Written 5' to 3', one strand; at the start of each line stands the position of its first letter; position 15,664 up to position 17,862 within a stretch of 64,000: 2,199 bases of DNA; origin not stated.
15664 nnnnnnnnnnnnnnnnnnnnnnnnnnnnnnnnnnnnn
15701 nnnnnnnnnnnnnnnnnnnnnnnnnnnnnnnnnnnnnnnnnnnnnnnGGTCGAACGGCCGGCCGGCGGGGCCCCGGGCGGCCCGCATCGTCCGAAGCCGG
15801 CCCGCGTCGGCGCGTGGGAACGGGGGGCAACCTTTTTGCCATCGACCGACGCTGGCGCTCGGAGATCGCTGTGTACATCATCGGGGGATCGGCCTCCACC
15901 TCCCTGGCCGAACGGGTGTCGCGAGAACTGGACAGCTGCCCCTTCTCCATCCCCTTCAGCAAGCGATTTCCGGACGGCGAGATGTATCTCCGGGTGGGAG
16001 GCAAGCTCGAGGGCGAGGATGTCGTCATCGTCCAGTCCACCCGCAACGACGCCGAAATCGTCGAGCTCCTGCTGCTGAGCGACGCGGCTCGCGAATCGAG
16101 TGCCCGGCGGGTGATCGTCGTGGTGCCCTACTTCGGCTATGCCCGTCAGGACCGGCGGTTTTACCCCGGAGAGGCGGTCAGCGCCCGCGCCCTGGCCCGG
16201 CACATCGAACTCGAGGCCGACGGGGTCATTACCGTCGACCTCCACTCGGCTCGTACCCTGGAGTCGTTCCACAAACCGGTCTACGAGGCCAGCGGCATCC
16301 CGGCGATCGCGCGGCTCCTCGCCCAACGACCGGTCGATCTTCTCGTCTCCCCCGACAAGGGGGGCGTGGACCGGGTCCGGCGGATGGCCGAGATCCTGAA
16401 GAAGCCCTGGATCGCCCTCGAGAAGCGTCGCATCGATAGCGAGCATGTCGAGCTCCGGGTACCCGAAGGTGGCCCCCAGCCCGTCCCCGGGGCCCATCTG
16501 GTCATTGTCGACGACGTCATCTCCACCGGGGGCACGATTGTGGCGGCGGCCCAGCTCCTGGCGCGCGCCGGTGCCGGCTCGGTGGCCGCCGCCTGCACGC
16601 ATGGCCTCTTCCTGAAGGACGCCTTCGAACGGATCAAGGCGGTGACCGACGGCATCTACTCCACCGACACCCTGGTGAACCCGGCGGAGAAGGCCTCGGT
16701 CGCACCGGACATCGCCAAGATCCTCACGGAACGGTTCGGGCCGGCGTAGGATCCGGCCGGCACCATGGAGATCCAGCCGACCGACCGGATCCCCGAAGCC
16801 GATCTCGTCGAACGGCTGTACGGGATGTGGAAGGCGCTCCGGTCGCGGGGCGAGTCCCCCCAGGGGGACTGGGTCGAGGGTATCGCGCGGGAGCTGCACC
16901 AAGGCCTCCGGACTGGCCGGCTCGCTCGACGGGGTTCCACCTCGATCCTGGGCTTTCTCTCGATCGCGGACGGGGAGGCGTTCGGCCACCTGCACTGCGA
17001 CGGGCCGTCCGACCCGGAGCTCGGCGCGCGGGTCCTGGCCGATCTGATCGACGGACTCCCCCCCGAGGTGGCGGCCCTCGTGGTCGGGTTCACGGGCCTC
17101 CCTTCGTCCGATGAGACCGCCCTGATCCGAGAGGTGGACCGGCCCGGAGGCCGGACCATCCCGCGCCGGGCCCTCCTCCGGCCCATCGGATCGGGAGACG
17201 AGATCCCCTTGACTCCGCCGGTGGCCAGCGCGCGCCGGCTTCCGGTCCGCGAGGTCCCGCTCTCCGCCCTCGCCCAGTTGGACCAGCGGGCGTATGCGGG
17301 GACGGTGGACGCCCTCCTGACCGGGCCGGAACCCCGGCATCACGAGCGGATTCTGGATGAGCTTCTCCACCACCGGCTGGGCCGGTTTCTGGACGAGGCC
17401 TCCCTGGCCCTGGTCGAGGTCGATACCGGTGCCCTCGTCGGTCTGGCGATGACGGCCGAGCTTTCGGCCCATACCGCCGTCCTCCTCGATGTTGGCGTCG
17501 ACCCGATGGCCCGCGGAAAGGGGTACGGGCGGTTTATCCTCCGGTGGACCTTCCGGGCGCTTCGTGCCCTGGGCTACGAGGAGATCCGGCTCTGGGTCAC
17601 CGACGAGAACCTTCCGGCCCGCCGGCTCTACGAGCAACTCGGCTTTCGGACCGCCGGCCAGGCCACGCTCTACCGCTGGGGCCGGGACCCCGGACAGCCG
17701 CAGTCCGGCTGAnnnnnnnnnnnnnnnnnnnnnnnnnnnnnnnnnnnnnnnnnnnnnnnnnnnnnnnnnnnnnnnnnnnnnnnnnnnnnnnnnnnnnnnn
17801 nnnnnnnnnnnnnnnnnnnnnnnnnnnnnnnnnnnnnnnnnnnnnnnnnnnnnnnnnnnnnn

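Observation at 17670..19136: Atypical Cas4-like nuclease: PD-(D/E)XK core with a 4-Cys cluster fused to an unknown ~230-aa C-terminal domain with a second Cys cluster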

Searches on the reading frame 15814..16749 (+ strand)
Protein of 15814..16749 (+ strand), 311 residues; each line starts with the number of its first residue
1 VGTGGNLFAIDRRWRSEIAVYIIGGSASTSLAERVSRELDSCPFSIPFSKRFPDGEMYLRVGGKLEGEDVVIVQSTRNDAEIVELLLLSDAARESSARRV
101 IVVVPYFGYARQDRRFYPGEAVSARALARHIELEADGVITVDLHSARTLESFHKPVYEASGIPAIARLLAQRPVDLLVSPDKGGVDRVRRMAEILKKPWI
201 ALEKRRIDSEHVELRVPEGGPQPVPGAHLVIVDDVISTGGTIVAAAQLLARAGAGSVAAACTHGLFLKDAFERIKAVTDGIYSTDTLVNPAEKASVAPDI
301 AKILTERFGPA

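Call 6: search_protein_families(library=pfam, proteins=[window:15814-16749:+], max_evalue=1)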
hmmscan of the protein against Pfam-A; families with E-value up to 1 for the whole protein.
window:15814-16749:+ (311 aa): 5 families
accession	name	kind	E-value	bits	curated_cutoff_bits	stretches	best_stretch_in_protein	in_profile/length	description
PF13793.12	Pribosyltran_N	-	2.7e-27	95.4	25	1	21-132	2-114/117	N-terminal domain of ribose phosphate pyrophosphokinase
PF00156.33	Pribosyltran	-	6.3e-13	48.8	26.3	1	172-285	28-141/158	Phosphoribosyl transferase domain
PF14572.12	Pribosyl_synth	-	3.1e-06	27.7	27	1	224-291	81-149/184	Phosphoribosyl synthetase-associated domain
PF14681.12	UPRTase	-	0.025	14.5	27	1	221-256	115-150/206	Uracil phosphoribosyltransferase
PF15609.12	PRTase_2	-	0.046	13.7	28.8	1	227-252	120-145/188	Phosphoribosyl transferase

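Call 7: search_protein_families(library=ncbifam, proteins=[window:15814-16749:+], max_evalue=1)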
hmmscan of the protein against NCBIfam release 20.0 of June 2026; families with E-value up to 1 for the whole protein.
window:15814-16749:+ (311 aa): 33 families (the best 25 are shown)
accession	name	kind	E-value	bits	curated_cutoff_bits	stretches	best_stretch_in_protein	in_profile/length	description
NF002095.0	PRK00934.1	equivalog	8.2e-83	277.9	296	1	21-305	2-285/287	ribose-phosphate diphosphokinase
TIGR01251.1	ribP_PPkin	subfamily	4e-75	252.6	113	1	22-305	3-296/309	ribose-phosphate diphosphokinase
NF005537.0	PRK07199.1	subfamily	2.1e-60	204.3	322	1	29-307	12-293/301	ribose-phosphate diphosphokinase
NF002320.0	PRK01259.1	subfamily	3.1e-58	197.6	297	1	20-294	7-283/316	ribose-phosphate diphosphokinase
NF002618.0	PRK02269.1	equivalog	3.8e-47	161.5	460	1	26-294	12-286/321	ribose-phosphate diphosphokinase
NF002758.0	PRK02812.1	equivalog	3.3e-46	158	518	1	20-281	22-286/330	ribose-phosphate pyrophosphokinase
NF002844.0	PRK03092.1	equivalog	8.8e-45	153.3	438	1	19-294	11-292/326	ribose-phosphate diphosphokinase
NF001815.0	PRK00553.1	equivalog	1.4e-40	139.4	484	1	22-276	12-268/332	ribose-phosphate pyrophosphokinase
NF002686.0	PRK02458.1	equivalog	3.5e-39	135.1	506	1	26-286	16-279/323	ribose-phosphate diphosphokinase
NF003428.0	PRK04923.1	equivalog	5e-38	131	536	1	20-297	7-288/319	ribose-phosphate diphosphokinase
NF005299.0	PRK06827.1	subfamily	1.6e-22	79.7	327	1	80-275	107-313/383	phosphoribosylpyrophosphate synthetase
NF005592.0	PRK07322.1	subfamily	2.1e-09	37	143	1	225-260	119-154/180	adenine phosphoribosyltransferase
TIGR01367.1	pyrE_Therm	equivalog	7.1e-09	35.5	150.25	1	153-261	36-140/187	orotate phosphoribosyltransferase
NF008616.0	PRK11595.1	equivalog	5.5e-08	32.6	304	1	222-261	183-222/227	DNA utilization protein GntX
NF002634.0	PRK02304.1-3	equivalog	3.5e-07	30.1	170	1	225-261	117-153/182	adenine phosphoribosyltransferase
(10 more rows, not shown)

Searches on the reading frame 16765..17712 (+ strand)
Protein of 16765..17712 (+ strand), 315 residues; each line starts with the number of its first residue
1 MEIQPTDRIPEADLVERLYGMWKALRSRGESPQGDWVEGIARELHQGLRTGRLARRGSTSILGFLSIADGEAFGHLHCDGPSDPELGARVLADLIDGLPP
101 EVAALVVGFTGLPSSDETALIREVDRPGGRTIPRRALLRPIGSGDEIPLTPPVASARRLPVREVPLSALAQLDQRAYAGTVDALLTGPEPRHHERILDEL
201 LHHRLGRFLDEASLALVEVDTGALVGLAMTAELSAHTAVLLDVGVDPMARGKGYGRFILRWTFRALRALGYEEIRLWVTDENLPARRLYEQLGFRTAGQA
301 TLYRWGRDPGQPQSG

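Call 6: search_protein_families(library=pfam, proteins=[window:16765-17712:+], max_evalue=1)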
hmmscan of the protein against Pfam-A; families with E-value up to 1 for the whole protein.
window:16765-17712:+ (315 aa): 8 families
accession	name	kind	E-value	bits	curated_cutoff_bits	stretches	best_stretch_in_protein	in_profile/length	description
PF00583.31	Acetyltransf_1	-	3.3e-16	60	20.7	1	197-294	17-116/116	Acetyltransferase (GNAT) family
PF13508.13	Acetyltransf_7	-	1.5e-10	41.8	27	1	217-295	8-83/84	Acetyltransferase (GNAT) domain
PF08445.16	FR47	-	4.6e-08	33.4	22.1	1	234-297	18-80/86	FR47-like protein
PF13673.13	Acetyltransf_10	-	5.5e-05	23.6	23.6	1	208-299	26-112/128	Acetyltransferase (GNAT) domain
PF13302.13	Acetyltransf_3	-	0.00039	21.6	25.4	1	205-295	45-138/138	Acetyltransferase (GNAT) domain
PF13480.13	Acetyltransf_6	-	0.037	14.6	22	1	175-281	40-139/143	Acetyltransferase (GNAT) domain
PF22300.2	NGO_1070-like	-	0.16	12.9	26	1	48-80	8-40/99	NGO_1070-like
PF13420.13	Acetyltransf_4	-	0.23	11.9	24.3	1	220-299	56-139/155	Acetyltransferase (GNAT) domain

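Call 7: search_protein_families(library=ncbifam, proteins=[window:16765-17712:+], max_evalue=1)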
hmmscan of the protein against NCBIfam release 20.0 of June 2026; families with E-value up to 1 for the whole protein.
window:16765-17712:+ (315 aa): 15 families
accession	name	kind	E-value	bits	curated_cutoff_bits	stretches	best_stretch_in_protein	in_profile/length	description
NF002959.0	PRK03624.1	equivalog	4.8e-10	39.3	124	1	211-302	47-137/147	GNAT family acetyltransferase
TIGR03448.1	mycothiol_MshD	equivalog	2.6e-09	36.8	163.1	1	200-303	187-294/294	mycothiol synthase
TIGR01575.1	rimI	equivalog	4e-09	36.7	86.4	1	216-300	35-118/132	ribosomal protein S18-alanine N-acetyltransferase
NF007025.1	PRK09491.1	equivalog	8.6e-07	29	173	1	221-297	47-122/145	ribosomal protein S18-alanine N-acetyltransferase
NF000487.1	stat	exception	5.9e-06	25.9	420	1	221-303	87-171/189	streptothricin N-acetyltransferase STAT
NF000359.1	sat3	exception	3.1e-05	24.1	360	1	216-310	74-168/180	streptothricin N-acetyltransferase Sat3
NF040503.1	resist_ArsN1a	equivalog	0.00019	21.2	170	1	241-298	80-137/159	arsinothricin resistance N-acetyltransferase ArsN1 family A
TIGR03103.1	trio_acet_GNAT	equivalog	0.0011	17.6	569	1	234-297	152-215/547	N-acetylglutaminylglutamine synthetase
NF007807.0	PRK10514.1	equivalog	0.0013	18.7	134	1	202-307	40-135/147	acetyltransferase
NF000482.1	AAC_3_XI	exception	0.0016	18.2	300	1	212-299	49-137/148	aminoglycoside N-acetyltransferase AAC(3)-XI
NF040501.1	resist_ArsN2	equivalog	0.0026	17.4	125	1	214-298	26-105/133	arsenic resistance N-acetyltransferase ArsN2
NF041716.1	HxA_phane_GNAT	equivalog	0.0031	17.4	250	1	212-304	52-150/152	cyclophane-containing RiPP N-acetyltransferase HaaN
NF040504.1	resist_ArsN1b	equivalog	0.019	14.7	210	1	216-298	51-137/159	arsinothricin resistance N-acetyltransferase ArsN1 family B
TIGR03585.1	PseH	equivalog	0.038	14.1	93.1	1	224-298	62-137/156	UDP-4-amino-4,6-dideoxy-N-acetyl-beta-L-altrosamine N-acetyltransferase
NF040502.1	PPT_acetyltrans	equivalog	0.077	12.7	300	1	222-299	66-147/183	phosphinothricin N-acetyltransferase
